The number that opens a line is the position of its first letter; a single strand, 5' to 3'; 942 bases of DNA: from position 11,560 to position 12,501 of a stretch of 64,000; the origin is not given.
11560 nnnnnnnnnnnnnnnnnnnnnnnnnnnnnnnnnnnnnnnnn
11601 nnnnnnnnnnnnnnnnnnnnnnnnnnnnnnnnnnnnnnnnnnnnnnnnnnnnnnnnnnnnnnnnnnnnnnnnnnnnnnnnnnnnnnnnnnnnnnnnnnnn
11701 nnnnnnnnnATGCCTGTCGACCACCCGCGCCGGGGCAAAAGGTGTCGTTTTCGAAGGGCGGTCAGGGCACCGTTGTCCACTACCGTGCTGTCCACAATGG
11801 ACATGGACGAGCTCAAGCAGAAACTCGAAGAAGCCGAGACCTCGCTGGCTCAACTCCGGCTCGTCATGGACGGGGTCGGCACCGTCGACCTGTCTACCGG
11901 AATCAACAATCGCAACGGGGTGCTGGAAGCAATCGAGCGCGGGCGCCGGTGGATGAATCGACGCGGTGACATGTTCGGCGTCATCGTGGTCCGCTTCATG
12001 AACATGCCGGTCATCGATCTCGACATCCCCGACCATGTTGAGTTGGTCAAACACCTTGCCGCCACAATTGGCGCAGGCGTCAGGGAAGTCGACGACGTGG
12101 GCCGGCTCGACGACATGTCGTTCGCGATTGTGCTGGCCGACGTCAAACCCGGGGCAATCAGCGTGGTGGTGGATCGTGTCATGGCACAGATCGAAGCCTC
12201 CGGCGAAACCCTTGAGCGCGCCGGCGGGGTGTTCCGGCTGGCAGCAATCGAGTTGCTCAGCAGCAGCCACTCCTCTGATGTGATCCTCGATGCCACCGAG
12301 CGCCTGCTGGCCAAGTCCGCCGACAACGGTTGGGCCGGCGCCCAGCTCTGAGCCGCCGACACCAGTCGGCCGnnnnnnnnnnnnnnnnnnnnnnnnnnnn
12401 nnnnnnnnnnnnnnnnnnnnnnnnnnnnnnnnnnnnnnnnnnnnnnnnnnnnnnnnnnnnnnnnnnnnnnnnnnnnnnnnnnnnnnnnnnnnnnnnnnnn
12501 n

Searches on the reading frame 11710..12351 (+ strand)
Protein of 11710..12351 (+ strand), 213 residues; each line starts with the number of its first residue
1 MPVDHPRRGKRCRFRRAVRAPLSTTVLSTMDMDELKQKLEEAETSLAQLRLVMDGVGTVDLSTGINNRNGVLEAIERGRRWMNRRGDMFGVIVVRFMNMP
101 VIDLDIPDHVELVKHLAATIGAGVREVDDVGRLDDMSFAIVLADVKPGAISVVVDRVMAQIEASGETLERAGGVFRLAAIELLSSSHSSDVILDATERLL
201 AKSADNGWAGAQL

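Call 101: search_protein_families(library=ncbifam, proteins=[window:11710-12351:+], max_evalue=0.01)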
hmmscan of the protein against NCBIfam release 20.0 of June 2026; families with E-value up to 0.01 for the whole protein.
window:11710-12351:+ (213 aa): 3 families
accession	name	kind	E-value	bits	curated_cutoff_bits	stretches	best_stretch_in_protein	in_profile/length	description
NF038266.1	diguan_SiaD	equivalog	1e-06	28.3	290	1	45-165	82-204/252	biofilm regulation diguanylate cyclase SiaD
TIGR00254.1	GGDEF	domain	0.00077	19.2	37.4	1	58-166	6-116/168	diguanylate cyclase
NF050064.1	BlResRespRegCbrR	equivalog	0.0016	17.4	600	1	30-182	228-380/415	bile resistance response regulator CbrR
